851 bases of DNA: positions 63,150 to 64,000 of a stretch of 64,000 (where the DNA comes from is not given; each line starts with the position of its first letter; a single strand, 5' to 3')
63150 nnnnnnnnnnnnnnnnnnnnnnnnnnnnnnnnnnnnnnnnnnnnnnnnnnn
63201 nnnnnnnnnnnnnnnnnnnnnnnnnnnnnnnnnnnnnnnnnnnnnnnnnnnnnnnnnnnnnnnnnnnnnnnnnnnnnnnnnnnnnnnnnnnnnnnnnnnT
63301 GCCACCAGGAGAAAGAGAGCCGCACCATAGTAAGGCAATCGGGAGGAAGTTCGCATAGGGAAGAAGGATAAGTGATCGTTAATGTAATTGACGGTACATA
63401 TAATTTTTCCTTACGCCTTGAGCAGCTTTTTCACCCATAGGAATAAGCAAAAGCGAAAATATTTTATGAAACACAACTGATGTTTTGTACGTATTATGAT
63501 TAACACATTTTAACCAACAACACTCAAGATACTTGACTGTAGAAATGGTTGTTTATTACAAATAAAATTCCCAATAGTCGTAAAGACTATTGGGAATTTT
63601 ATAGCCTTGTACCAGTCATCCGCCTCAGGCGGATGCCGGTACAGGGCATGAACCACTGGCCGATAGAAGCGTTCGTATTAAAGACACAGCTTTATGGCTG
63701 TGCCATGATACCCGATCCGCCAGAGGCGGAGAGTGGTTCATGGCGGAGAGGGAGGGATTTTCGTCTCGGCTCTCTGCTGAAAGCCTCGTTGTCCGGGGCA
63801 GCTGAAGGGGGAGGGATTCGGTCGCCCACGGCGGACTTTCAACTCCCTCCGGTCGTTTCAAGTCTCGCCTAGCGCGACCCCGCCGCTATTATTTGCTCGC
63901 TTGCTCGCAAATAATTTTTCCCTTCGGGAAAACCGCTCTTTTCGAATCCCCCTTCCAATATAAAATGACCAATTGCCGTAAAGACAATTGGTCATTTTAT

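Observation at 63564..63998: Roughly 360 nt GC-rich structured non-coding segment flanked by two covarying terminator hairpins with an identical GTAAA loop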

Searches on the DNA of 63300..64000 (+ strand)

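Call 4: search_rna_families(source=window, start=63300, end=64000, threshold=evalue, max_evalue=10, show_alignments=5)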
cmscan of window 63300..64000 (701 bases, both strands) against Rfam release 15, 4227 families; matches with E-value up to 10: 21.
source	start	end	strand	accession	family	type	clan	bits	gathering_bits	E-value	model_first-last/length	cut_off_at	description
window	63958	64000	-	RF03474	mir-4766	Gene; miRNA;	-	26.5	72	0.007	1-56/56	no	mir-4766 microRNA precursor family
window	63543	63613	+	RF00708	mir-450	Gene; miRNA;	-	21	60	0.83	1-78/78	no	mir-450 microRNA precursor family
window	63485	63593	+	RF02920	Fusobacteriales-1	Cis-reg;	-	20.5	52.1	2.6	1-113/113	no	Fusobacteriales-1 RNA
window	63454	63503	+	RF04349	Plastid-rps18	Cis-reg;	-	19.6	60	4.9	1-57/57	no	Plastid-rps18 3UTR RNA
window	63921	63956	-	RF02133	HOXB13-AS1_2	Gene; lncRNA;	-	19.2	40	0.052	51-81/81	no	HOXB13 antisense RNA 1 conserved region 2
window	63539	63602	+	RF00042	CopA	Gene; antisense;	-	18.5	60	1.5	1-92/92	no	CopA-like RNA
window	63526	63607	-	RF02515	AfaR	Gene; sRNA;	-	18.2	100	1.1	1-234/234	no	AfaR small RNA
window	63558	63611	-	RF03761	mir-5897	Gene; miRNA;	-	16.7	90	1.7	1-84/84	no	mir-5897 microRNA precursor family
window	63959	64000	-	RF00378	Qrr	Gene; sRNA;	-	16.5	50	3.2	68-108/108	5'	Qrr RNA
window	63798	63864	-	RF03661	mir-933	Gene; miRNA;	-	16.1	100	2.3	1-77/77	no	mir-933 microRNA precursor family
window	63908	64000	-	RF00925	MIR1027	Gene; miRNA;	-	15.8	150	2.5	52-142/142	5'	MIR1027 microRNA precursor family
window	63552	63601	-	RF04128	MIR8562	Gene; miRNA;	-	15.3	211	3.3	96-158/242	no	MIR8562 microRNA precursor family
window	63600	63647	-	RF03793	MIR810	Gene; miRNA;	-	15.3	170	3.5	1-223/223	no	MIR810 microRNA precursor family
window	63565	63598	+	RF04109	mir-1305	Gene; miRNA;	-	15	63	9.5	1-83/83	no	mir-1305 microRNA precursor family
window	63560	63604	-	RF03208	mir-1781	Gene; miRNA;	-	15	68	9.6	1-86/86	no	mir-1781 microRNA precursor family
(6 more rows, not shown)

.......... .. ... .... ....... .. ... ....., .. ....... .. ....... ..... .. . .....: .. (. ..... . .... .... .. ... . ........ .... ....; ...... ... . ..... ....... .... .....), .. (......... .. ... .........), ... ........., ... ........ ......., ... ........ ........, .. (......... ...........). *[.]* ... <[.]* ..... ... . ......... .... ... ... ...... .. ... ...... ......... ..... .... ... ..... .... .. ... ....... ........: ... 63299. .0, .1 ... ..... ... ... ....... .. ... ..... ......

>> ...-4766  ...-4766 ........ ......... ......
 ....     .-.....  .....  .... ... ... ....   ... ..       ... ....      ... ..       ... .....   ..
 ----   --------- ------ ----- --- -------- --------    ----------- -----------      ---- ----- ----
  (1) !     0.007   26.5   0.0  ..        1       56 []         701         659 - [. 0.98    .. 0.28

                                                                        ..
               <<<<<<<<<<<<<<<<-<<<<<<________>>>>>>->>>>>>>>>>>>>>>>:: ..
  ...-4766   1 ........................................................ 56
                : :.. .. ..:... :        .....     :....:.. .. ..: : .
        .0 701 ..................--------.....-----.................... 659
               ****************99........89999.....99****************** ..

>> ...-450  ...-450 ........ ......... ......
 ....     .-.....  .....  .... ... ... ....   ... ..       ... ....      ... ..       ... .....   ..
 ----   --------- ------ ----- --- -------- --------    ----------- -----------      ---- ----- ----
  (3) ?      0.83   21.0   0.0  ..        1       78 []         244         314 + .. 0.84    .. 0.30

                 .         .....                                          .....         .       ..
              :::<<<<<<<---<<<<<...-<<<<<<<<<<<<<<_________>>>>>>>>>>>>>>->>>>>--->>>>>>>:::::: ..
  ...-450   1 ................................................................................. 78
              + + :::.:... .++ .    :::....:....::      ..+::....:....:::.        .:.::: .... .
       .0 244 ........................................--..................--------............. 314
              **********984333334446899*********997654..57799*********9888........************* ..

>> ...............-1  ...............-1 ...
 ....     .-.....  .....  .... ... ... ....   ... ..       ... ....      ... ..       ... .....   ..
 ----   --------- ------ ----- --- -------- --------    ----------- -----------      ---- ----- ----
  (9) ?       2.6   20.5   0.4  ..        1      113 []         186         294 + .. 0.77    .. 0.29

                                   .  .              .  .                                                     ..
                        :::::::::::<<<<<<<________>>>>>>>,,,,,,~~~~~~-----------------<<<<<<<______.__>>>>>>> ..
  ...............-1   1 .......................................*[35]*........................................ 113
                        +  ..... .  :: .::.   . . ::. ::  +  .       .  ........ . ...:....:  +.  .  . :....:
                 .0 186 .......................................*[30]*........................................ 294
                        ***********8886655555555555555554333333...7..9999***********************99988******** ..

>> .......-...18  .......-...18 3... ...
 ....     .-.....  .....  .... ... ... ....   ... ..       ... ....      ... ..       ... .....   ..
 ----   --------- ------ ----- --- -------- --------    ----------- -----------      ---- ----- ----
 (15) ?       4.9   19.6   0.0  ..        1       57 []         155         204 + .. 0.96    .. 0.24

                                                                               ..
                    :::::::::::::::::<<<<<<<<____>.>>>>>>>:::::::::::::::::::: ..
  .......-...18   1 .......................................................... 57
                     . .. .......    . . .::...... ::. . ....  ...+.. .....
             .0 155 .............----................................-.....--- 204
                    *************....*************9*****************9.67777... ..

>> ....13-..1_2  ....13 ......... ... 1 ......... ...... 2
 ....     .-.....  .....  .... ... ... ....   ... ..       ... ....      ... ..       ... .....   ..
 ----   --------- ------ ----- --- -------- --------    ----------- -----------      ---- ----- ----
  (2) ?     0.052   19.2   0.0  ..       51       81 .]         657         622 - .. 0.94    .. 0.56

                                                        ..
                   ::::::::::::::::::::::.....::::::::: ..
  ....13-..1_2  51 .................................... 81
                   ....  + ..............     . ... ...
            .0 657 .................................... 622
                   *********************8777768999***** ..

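Call 59: search_dna_similar(query=window:63564-64000:+, collection=phages, mode=distant, max_evalue=0.01)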
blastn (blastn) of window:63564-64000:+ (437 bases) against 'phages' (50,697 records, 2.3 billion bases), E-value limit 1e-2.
No match.

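Call 60: search_dna_similar(query=window:63564-64000:+, collection=plasmids, mode=distant, max_evalue=0.01)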
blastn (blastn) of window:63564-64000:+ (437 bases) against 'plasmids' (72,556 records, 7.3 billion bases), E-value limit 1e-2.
No match.

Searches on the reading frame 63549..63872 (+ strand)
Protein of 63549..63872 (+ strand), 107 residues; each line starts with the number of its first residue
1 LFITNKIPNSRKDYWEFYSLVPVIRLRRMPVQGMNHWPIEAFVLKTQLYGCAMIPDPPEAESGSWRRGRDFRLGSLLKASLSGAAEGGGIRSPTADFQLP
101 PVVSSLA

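Call 52: search_protein_families(library=pfam, proteins=[window:63549-63872:+], max_evalue=1)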
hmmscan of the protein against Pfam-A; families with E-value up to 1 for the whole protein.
window:63549-63872:+ (107 aa): 0 families

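Call 81: find_homologous_proteins(query=window:63549-63872:+, max_evalue=0.001)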
Query window:63549-63872:+: 6 candidates shared short words with the query, none scored E <= 0.001.

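Call 91: find_encoding_contigs(protein=window:63549-63872:+, flank=10000, max_places=5)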
Protein window:63549-63872:+ (107 aa): no gene with exactly this product is on record in the collection.

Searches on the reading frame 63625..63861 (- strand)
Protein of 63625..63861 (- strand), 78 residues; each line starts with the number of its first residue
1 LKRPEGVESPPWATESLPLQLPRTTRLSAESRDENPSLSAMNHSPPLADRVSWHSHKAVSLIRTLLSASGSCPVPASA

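Call 52: search_protein_families(library=pfam, proteins=[window:63625-63861:-], max_evalue=1)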
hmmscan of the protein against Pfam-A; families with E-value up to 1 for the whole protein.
window:63625-63861:- (78 aa): 0 families

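Call 86: search_protein_representatives(protein=window:63625-63861:-)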
Query: 78 residues. Proteins with E-value up to 0.001 (for the whole library): 3; up to 1e-10: 1; up to 1e-30: 0. The best 3 are listed.
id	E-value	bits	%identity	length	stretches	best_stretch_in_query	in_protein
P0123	5.8e-17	77.5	41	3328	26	11-31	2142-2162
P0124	5.4e-06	42.6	48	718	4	27-52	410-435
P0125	3.0e-04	37.1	32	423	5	6-53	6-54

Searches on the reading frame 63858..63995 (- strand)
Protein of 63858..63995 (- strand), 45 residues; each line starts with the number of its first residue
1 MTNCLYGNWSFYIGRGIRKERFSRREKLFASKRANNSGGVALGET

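Call 52: search_protein_families(library=pfam, proteins=[window:63858-63995:-], max_evalue=1)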
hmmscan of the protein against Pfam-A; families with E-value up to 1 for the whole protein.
window:63858-63995:- (45 aa): 0 families

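Call 90: find_encoding_contigs(protein=window:63858-63995:-, flank=10000, max_places=5)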
Protein window:63858-63995:- (45 aa): no gene with exactly this product is on record in the collection.
